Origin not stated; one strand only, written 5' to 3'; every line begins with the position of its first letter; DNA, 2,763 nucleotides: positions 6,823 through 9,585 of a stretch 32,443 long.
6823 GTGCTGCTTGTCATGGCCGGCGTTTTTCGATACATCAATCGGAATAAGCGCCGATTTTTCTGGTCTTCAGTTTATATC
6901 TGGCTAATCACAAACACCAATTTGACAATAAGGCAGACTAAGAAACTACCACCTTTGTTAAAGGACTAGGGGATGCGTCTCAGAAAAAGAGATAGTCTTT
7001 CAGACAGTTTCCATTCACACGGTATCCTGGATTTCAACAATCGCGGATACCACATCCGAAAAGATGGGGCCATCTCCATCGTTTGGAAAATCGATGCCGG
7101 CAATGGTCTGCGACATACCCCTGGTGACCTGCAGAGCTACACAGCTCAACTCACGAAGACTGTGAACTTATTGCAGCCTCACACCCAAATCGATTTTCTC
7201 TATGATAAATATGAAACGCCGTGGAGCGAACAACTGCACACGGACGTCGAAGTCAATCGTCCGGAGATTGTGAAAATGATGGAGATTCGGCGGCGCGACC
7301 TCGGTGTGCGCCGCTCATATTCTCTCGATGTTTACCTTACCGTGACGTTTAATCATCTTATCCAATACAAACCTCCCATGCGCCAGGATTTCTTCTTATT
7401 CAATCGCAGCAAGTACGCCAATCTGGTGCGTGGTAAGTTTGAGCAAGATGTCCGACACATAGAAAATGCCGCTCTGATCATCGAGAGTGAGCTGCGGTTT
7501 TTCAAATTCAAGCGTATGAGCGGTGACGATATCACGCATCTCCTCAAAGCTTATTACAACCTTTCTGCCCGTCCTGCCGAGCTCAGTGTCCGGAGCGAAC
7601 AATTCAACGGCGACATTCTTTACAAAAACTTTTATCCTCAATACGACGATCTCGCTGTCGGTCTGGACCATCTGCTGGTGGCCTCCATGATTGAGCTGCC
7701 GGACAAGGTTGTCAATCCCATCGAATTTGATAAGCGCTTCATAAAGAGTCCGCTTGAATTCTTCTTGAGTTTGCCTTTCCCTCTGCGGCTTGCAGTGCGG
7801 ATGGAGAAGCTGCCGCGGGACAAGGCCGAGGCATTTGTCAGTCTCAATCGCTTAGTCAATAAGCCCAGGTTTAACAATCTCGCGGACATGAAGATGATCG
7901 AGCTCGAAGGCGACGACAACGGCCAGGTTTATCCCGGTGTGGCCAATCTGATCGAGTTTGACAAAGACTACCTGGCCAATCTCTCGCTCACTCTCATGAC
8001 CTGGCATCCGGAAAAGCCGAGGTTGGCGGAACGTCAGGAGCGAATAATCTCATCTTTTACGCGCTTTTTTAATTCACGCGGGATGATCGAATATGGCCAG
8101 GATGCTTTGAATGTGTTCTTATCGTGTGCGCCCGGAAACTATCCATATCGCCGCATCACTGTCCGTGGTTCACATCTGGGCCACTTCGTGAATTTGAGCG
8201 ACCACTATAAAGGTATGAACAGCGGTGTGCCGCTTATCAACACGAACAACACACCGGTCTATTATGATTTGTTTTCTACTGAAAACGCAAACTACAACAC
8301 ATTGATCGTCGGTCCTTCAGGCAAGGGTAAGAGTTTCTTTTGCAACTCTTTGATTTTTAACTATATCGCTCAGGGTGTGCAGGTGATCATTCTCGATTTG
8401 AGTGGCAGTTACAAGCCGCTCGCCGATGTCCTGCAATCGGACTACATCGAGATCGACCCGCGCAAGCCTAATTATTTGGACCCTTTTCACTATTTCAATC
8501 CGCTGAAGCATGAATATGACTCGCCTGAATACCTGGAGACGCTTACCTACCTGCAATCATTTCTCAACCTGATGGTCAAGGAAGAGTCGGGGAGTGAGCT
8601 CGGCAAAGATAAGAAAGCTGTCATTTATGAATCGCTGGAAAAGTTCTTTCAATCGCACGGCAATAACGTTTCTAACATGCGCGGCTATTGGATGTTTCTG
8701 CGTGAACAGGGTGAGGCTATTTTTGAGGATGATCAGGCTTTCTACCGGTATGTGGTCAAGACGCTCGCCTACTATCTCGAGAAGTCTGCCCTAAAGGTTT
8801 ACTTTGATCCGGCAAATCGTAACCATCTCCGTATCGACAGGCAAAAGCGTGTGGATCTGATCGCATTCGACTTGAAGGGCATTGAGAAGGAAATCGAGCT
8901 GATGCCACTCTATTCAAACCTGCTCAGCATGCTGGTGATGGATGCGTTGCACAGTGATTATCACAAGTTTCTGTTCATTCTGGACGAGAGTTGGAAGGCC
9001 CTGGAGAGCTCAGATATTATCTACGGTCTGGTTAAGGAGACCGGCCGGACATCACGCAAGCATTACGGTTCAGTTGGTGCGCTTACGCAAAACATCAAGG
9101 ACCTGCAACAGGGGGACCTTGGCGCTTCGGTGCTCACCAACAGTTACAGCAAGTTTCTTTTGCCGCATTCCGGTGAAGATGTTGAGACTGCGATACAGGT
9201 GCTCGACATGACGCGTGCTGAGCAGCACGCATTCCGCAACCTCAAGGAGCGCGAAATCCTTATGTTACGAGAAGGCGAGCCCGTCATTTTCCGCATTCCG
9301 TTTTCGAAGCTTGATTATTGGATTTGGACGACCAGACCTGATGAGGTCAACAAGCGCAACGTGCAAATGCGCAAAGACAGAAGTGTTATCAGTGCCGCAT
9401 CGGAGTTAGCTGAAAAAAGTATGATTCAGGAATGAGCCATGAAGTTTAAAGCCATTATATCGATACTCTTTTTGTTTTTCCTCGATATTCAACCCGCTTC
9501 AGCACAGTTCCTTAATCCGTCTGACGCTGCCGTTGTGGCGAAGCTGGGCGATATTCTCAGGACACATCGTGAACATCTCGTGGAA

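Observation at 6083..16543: Orphan VirB/Trb/Tra-like type IV secretion operon with no coupling protein, relaxase, VirB11 or mobility genes, sitting among housekeeping genes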

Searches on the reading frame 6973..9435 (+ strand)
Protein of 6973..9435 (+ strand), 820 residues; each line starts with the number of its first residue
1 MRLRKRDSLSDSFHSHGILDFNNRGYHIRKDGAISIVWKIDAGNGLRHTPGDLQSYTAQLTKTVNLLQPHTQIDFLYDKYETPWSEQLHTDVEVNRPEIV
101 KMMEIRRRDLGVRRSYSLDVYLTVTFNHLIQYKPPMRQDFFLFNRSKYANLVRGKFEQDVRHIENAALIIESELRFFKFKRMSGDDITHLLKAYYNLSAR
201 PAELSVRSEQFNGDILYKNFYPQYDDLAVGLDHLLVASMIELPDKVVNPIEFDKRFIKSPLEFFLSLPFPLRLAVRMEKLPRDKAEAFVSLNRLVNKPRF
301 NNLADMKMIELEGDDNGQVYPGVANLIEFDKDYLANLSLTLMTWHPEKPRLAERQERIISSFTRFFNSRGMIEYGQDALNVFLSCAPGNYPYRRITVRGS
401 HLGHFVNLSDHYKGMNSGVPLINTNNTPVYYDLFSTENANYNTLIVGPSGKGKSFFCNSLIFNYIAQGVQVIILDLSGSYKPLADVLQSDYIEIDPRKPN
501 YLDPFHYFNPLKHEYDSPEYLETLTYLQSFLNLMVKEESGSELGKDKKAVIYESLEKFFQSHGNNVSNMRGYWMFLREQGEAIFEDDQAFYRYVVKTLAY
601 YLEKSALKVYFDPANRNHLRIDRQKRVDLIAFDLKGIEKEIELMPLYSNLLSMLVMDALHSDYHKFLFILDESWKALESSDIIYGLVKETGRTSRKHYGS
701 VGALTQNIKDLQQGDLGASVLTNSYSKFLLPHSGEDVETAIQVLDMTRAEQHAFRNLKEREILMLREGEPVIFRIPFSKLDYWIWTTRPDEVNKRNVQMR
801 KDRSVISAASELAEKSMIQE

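Call 4: search_protein_families(library=pfam, proteins=[window:6973-9435:+], max_evalue=1)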
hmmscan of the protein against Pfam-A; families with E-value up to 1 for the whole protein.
window:6973-9435:+ (820 aa): 9 families
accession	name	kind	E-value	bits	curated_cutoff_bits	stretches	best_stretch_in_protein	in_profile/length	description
PF19044.6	P-loop_TraG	-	1e-26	94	25.8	1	428-812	12-409/413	TraG P-loop domain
PF12846.13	AAA_10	-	1e-09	38.4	27.5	1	438-717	19-292/362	AAA-like domain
PF01935.23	DUF87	-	3.7e-08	34.2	23.2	1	423-643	8-210/220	Helicase HerA, central domain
PF01580.24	FtsK_SpoIIIE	-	0.00013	21.9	24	1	425-487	27-94/221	FtsK/SpoIIIE family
PF20720.3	nSTAND3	-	0.0018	18.4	27.2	1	428-474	5-51/155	Novel STAND NTPase 3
PF10412.15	TrwB_AAD_bind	-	0.018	14.4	20.5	1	439-480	14-55/387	Type IV secretion-system coupling protein DNA-binding domain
PF12775.13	AAA_7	-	0.036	14.1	25.8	1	422-478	17-71/181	P-loop containing dynein motor region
PF01695.23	IstB_IS21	-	0.038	13.9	24.1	1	439-473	91-125/238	IstB-like ATP binding protein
PF13401.12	AAA_22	-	0.095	13.5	27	1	442-486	7-50/130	AAA domain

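Call 7: find_homologous_proteins(query=window:6973-9435:+, max_evalue=0.00001)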
Query window:6973-9435:+ (820 aa): 20 proteins with E <= 0.00001 among 8000 candidates.
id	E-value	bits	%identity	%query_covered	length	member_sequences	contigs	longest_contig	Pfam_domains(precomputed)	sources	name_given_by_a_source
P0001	0.0e+0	1875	100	100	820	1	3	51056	PF19044.7,PF01935.24,PF12846.14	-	-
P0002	0.0e+0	1523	80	100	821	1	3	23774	PF19044.7,PF01935.24,PF12846.14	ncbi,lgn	ncbi:MAG: VirB4 family type IV secretion system protein [bacterium]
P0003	0.0e+0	1339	70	100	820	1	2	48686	PF19044.7,PF01935.24,PF12846.14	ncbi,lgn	-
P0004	0.0e+0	1301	69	100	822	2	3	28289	PF19044.7,PF01935.24,PF12846.14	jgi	jgi:hypothetical protein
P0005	0.0e+0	1301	67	100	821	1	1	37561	PF19044.7,PF01935.24,PF12846.14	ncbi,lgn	-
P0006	0.0e+0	1294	67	99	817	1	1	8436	PF19044.7,PF01935.24,PF12846.14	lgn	-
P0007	0.0e+0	1285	66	100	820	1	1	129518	PF19044.7,PF01935.24,PF12846.14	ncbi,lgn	-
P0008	0.0e+0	1135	69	85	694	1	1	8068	PF19044.7,PF01935.24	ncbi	ncbi:MAG: VirB4 family type IV secretion system protein, partial [bacterium]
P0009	1.6e-291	987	55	100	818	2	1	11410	PF10412.16,PF19044.7,PF01935.24,PF12846.14,PF26593.2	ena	-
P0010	2.1e-289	980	55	99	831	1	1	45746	PF10412.16,PF19044.7,PF01935.24,PF12846.14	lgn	-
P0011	3.5e-288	976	55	100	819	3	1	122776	PF19044.7,PF01935.24,PF12846.14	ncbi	-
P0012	6.7e-287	972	55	99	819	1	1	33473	PF10412.16,PF19044.7,PF01935.24,PF12846.14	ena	-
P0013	2.1e-283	960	76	66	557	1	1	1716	PF19044.7,PF01935.24,PF12846.14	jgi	jgi:type IV secretory pathway VirB4 component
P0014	1.3e-282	958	54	99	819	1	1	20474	PF10412.16,PF19044.7,PF01935.24,PF12846.14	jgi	jgi:type IV secretory pathway VirB4 component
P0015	8.8e-207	707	43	99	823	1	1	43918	PF19044.7,PF01935.24,PF12846.14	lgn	-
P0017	5.4e-119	417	33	94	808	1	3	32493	PF10412.16,PF19044.7,PF01935.24,PF12846.14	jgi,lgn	jgi:Cdc6-like AAA superfamily ATPase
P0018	2.9e-118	414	33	94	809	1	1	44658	PF10412.16,PF19044.7,PF01935.24,PF12846.14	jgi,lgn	jgi:hypothetical protein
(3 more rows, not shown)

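Call 8: find_encoding_contigs(protein=P0007, flank=10000, max_places=3)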
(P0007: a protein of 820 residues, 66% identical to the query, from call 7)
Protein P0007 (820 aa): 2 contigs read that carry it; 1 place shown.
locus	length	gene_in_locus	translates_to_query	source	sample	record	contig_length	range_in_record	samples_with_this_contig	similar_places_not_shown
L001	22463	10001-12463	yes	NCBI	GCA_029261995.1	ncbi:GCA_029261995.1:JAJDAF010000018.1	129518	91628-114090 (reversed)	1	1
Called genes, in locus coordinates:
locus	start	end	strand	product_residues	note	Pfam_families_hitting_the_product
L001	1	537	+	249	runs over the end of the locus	PF01925:TauE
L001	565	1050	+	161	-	PF14376:Haem_bd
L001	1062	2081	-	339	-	PF00034:Cytochrom_C (faint), PF13442:Cytochrome_CBB3 (faint)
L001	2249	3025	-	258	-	PF14686:fn3_3 (weak), PF13620:CarboxypepD_reg (weak)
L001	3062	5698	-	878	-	PF02433:FixO (faint), PF14522:Cytochrome_C7 (faint), PF00034:Cytochrom_C, PF13442:Cytochrome_CBB3 (weak)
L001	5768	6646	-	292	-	PF00032:Cytochrom_B_C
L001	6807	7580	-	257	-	PF00033:Cytochrome_B, PF13631:Cytochrom_B_N_2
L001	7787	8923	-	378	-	PF00512:HisKA, PF02518:HATPase_c, PF00072:Response_reg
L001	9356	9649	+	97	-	-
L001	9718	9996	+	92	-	-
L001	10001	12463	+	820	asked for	PF01935:DUF87 (faint), PF12846:AAA_10 (faint), PF19044:P-loop_TraG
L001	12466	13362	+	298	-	-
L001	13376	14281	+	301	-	PF04610:TrbL (weak)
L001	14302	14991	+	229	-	-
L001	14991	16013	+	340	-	PF12508:Transposon_TraM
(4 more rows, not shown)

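Call 9: find_encoding_contigs(protein=P0011, flank=10000, max_places=3)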
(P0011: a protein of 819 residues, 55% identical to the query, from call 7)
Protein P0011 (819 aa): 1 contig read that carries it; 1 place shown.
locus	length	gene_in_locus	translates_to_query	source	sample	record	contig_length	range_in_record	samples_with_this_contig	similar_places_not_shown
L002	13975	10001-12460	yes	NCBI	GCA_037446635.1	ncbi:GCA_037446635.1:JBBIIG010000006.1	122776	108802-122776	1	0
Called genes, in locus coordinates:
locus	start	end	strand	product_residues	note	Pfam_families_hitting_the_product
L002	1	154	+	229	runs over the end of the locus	PF02463:SMC_N (faint), PF00005:ABC_tran, PF13304:AAA_21 (faint)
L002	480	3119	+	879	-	PF19313:DUF5916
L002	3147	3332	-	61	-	-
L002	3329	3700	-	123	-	-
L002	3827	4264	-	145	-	PF00293:NUDIX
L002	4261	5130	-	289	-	PF01738:DLH, PF00561:Abhydrolase_1 (faint), PF12146:Hydrolase_4 (faint), PF12697:Abhydrolase_6 (faint), PF00326:Peptidase_S9 (faint), PF02230:Abhydrolase_2, PF08840:BAAT_C (faint)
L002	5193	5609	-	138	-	PF08818:DUF1801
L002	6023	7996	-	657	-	PF07695:7TMR-DISM_7TM, PF07228:SpoIIE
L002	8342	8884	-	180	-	-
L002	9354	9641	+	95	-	-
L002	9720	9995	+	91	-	-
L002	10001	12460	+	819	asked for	PF19044:P-loop_TraG, PF01935:DUF87 (weak), PF12846:AAA_10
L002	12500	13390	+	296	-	-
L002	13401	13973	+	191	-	?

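Call 11: find_related_loci(query=A1, collection=genome_contigs, flank=10000)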
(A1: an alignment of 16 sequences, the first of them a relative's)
Query A1 (820 aa) in genome_contigs; peptide patterns used: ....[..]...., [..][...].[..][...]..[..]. (x = any residue, [..] = any of these).
599 stretches matched a pattern (row limit reached: there are more); 515 encode a relative of the query (tblastn E <= 1e-3); the best 80 are kept; 80 distinct loci.
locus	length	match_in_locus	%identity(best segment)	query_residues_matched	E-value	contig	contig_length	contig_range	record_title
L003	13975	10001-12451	55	1-816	0e+0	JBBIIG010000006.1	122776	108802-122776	MAG: bacterium isolate BR1S70218_bin_133 NODE_170_length_122776_cov_5.944468, whole genome shotgun sequence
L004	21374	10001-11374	26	334-791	3e-32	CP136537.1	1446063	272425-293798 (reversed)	MAG: Roseivirga sp. isolate RCC90_49c chromosome, complete genome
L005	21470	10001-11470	22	341-812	7e-25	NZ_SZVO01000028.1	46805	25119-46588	Dyadobacter frigoris strain AR-3-8 contig28, whole genome shotgun sequence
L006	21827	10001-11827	23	214-814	7e-34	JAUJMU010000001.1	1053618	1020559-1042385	MAG: Cytophagales bacterium isolate YX1bin7 opera_contig_6, whole genome shotgun sequence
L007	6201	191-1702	24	341-814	1e-23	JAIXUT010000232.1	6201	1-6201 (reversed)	MAG: Alphaproteobacteria bacterium isolate D1_MAG_00039 pond_D1_MAG_00039_000000000046, whole genome shotgun sequence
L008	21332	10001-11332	25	411-819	1e-23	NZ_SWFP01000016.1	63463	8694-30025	Dyadobacter bucti strain QTA69 Scaffold16_1, whole genome shotgun sequence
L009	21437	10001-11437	23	341-803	2e-23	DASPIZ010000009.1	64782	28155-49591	MAG TPA_asm: Ohtaekwangia sp. isolate SMAG_U11996 k141_116491, whole genome shotgun sequence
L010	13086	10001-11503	25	341-819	2e-22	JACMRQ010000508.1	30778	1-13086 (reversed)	MAG: Arcicella sp. isolate LF-bin-95 FL-bin-95-contig-k141_2689884, whole genome shotgun sequence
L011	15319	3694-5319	23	146-711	2e-22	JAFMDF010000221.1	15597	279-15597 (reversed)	MAG: Bacteroidetes bacterium isolate CPBay_Spr30G08_47 NODE_2198_length_15597_cov_13.143997, whole genome shotgun sequen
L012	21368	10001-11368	24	356-796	4e-22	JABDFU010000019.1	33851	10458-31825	MAG: Bacteroidetes bacterium isolate BWOrgControl_Nextera87_MAG1 3300020989.a:Ga0206879_1029, whole genome shotgun seque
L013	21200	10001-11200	24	341-733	6e-22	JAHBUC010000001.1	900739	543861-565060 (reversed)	MAG: Cyclobacteriaceae bacterium isolate ACE_BAC25 BAC25_1, whole genome shotgun sequence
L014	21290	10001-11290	24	405-817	7e-22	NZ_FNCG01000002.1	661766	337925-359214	Mucilaginibacter gossypii strain Gh-67, whole genome shotgun sequence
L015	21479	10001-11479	24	341-816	1e-21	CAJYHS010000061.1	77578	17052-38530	MAG: uncultured Siphonobacter sp. isolate S2C31181_SP210 genome assembly, contig: S2Ck127_634124, whole genome shotgun s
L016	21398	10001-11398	23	341-791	1e-21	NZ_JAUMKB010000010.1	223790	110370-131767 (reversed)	Mucilaginibacter sp. BT774 NODE_10_length_223790_cov_21.870928, whole genome shotgun sequence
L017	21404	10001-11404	24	341-791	2e-21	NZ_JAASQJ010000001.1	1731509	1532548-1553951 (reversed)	Dyadobacter arcticus strain DSM 102865 Ga0373366_01, whole genome shotgun sequence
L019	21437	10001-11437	23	341-801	4e-21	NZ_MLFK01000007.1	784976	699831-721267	Flavobacterium johnsoniae strain CI04 NODE_7, whole genome shotgun sequence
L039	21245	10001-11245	24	405-800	5e-20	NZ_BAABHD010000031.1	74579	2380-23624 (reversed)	Nibrella saemangeumensis strain JCM 17927 sequence31, whole genome shotgun sequence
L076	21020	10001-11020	23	405-733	2e-18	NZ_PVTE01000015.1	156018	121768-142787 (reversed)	Spirosoma oryzae strain DSM 28354 Ga0180994_115, whole genome shotgun sequence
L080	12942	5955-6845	27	439-730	3e-18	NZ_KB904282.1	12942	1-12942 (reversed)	Porphyromonas levii DSM 23370 A3GGDRAFT_scaffold_59.60, whole genome shotgun sequence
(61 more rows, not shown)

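Call 12: find_encoding_contigs(protein=P0001, flank=10000, max_places=4)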
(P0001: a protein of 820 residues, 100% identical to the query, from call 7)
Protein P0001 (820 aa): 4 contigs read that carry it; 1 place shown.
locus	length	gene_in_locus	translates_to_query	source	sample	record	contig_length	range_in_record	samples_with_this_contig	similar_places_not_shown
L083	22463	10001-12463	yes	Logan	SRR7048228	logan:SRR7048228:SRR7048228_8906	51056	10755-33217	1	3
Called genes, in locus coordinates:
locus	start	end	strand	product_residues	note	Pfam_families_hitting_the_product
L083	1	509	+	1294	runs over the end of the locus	PF03160:Calx-beta, PF03372:Exo_endo_phos (faint), PF00932:LTD, PF19580:Exo_endo_phos_3 (weak), PF13860:FlgD_ig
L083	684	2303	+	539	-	PF00474:SSF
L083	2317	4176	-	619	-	PF02543:Carbam_trans_N, PF16861:Carbam_trans_C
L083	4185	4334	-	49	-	PF19451:DUF5989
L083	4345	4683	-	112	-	PF19588:SxtJ (weak)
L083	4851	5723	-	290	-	PF00165:HTH_AraC, PF12833:HTH_18, PF01035:DNA_binding_1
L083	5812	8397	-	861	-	PF00246:Peptidase_M14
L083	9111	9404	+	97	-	-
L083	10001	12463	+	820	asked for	PF01935:DUF87, PF12846:AAA_10, PF19044:P-loop_TraG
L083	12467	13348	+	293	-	-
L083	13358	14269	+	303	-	PF04610:TrbL (weak)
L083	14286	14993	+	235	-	-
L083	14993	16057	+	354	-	-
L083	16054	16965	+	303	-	PF13595:DUF4138 (weak)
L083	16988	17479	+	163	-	-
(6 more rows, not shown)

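Call 13: find_encoding_contigs(protein=P0003, flank=10000, max_places=3)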
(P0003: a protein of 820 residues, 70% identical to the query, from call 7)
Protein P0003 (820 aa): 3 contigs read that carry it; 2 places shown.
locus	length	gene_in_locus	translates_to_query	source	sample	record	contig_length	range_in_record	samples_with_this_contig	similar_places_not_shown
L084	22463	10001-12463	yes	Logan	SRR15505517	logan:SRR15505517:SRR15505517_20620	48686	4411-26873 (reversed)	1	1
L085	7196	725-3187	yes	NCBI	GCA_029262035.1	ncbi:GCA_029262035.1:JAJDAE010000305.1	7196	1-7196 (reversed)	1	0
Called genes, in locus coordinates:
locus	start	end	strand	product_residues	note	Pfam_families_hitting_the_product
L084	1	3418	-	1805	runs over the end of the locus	PF01590:GAF, PF13185:GAF_2, PF13492:GAF_3, PF01590:GAF, PF13185:GAF_2, PF01590:GAF, PF13185:GAF_2, PF01590:GAF, +5 more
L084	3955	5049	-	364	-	PF01926:MMR_HSR1, PF02421:FeoB_N (weak), PF06071:YchF-GTPase_C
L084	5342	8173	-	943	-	PF13482:RNase_H_2, PF03050:DDE_Tnp_IS66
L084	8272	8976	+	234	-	PF14808:TMEM164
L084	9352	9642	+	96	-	-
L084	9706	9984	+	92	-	PF05101:VirB3 (weak)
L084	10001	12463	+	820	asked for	PF01935:DUF87, PF12846:AAA_10 (faint), PF19044:P-loop_TraG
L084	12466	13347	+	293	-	-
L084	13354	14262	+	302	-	PF04610:TrbL (weak)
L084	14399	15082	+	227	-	-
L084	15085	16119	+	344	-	PF12508:Transposon_TraM (faint)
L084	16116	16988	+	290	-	PF13595:DUF4138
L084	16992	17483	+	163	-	-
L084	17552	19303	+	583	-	PF22352:K319L-like_PKD (faint), PF18911:PKD_4 (weak)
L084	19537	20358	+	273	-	-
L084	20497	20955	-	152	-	PF00293:NUDIX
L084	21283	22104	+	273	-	-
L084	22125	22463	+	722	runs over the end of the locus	PF13620:CarboxypepD_reg, PF13715:CarbopepD_reg_2, PF07715:Plug, PF00593:TonB_dep_Rec_b-barrel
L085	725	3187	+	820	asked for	PF01935:DUF87, PF12846:AAA_10 (faint), PF19044:P-loop_TraG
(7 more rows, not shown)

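Call 14: find_encoding_contigs(protein=P0015, flank=10000, max_places=2)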
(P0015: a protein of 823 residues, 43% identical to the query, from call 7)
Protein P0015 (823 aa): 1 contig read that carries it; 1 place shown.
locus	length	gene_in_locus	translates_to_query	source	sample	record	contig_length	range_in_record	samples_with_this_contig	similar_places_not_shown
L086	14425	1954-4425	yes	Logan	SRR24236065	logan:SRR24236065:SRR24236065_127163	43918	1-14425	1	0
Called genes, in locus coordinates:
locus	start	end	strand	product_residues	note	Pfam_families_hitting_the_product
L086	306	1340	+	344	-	PF13102:Phage_int_SAM_5, PF14659:Phage_int_SAM_3, PF24624:Int_N (faint), PF00589:Phage_integrase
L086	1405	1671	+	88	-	-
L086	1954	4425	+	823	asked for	PF12846:AAA_10 (weak), PF19044:P-loop_TraG, PF01935:DUF87 (weak)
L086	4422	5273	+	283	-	-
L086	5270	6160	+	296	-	-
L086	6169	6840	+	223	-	-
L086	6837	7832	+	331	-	PF12508:Transposon_TraM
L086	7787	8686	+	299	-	PF13595:DUF4138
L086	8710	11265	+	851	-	PF00630:Filamin (faint), PF17963:Big_9 (faint), PF21027:Sde0182_C (faint), PF22352:K319L-like_PKD (faint), PF18911:PKD_4 (weak), PF00801:PKD, PF18911:PKD_4, PF18911:PKD_4, +1 more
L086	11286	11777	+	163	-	-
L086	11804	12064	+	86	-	-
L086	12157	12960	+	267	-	PF00142:Fer4_NifH, PF01656:CbiA, PF02374:ArsA_ATPase, PF06564:CBP_BcsQ, PF09140:MipZ, PF10609:ParA, PF13614:AAA_31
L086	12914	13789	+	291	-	PF02195:ParB_N, PF17762:HTH_ParB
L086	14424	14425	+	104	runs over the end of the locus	-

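Call 15: find_encoding_contigs(protein=P0018, flank=10000, max_places=2)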
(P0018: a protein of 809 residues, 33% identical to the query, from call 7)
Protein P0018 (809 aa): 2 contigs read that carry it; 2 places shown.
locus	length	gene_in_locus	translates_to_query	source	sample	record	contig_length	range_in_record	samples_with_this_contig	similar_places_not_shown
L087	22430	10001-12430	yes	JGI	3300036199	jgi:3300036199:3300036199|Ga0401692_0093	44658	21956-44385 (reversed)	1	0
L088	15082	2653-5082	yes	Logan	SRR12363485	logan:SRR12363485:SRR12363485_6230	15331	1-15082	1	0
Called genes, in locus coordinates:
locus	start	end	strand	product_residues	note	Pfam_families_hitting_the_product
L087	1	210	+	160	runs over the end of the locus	?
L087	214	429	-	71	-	-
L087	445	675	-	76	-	-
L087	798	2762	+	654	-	-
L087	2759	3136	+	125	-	-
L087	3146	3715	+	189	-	-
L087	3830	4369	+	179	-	-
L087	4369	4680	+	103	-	-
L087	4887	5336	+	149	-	PF01381:HTH_3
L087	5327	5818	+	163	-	-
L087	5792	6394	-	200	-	-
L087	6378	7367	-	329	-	-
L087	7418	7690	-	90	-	PF01381:HTH_3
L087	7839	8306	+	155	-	-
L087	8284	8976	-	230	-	-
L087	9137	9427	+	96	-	-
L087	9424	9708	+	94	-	PF04956:TrbC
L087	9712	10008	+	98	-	-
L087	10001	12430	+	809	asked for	PF10412:TrwB_AAD_bind (faint), PF19044:P-loop_TraG, PF01935:DUF87, PF12846:AAA_10 (weak)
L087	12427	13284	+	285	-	-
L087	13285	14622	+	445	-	PF07863:CtnDOT_TraJ (weak)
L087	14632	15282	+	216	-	-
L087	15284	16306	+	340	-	PF12508:Transposon_TraM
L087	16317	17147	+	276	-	PF13595:DUF4138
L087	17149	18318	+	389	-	-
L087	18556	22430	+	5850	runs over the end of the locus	PF18911:PKD_4, PF18911:PKD_4, PF18911:PKD_4, PF00801:PKD, PF18911:PKD_4, PF00801:PKD, PF18911:PKD_4, PF00801:PKD, +42 more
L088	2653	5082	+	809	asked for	PF10412:TrwB_AAD_bind (faint), PF19044:P-loop_TraG, PF01935:DUF87, PF12846:AAA_10 (weak)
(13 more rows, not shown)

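Call 16: search_protein_families(library=ncbifam, proteins=[window:6973-9435:+], max_evalue=1)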
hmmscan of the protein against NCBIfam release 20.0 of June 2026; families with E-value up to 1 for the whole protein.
window:6973-9435:+ (820 aa): 19 families
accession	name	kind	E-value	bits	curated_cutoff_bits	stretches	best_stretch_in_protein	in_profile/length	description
TIGR02746.1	TraC-F-type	equivalog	8.7e-48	162.8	567.05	1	265-815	251-799/800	type IV secretion system protein TraC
TIGR00929.1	VirB4_CagE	subfamily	6e-29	100.8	643.1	1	336-778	324-750/792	VirB4 family type IV secretion/conjugal transfer ATPase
NF045975.1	VirB4_plasma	equivalog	3.7e-20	71.3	590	1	423-739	496-839/894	Mbov_0397 family ICE element conjugal transfer ATPase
NF045971.1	conju_CD1110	equivalog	2.7e-17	62.3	325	1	438-774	413-735/752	VirB4-like conjugal transfer ATPase, CD1110 family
TIGR03783.1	Bac_Flav_CT_G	subfamily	2.2e-16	58.9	261.55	1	439-733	437-734/829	TraG family conjugative transposon ATPase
NF010278.0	PRK13721.1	subfamily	1.9e-13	49.2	1177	1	416-716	453-742/874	type IV secretion system protein TraC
NF010447.0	PRK13873.1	equivalog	1.6e-10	39.6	1020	1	335-733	330-705/815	conjugal transfer protein TrbE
NF041017.1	DNA_import_CedB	equivalog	1.4e-08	33.9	700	1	424-712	261-520/590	DNA import protein CedB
NF038214.1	IS21_help_AAA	equivalog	0.00089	19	200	1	440-472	90-122/232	IS21-like element helper ATPase IstB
NF010473.0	PRK13898.1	equivalog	0.0013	16.9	1050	1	423-731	432-709/801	type IV secretion system ATPase VirB4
NF010427.0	PRK13853.1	equivalog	0.0019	16.2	957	1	687-783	649-748/789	type IV secretion system protein VirB4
NF052333.1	ATPase_TcpF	exception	0.017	13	1100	0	443-477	465-499/813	conjugal transfer ATPase TcpF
NF053655.1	CedD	equivalog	0.028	13.1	600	1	445-506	226-283/527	DNA-translocating ATPase CedD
TIGR03880.1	KaiC_arch_3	hypoth_equivalog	0.032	13.8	249.45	1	444-580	20-144/224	KaiC domain-containing protein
TIGR03420.1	DnaA_homol_Hda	equivalog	0.032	13.8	194.8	1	436-489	34-87/226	DnaA regulatory inactivator Hda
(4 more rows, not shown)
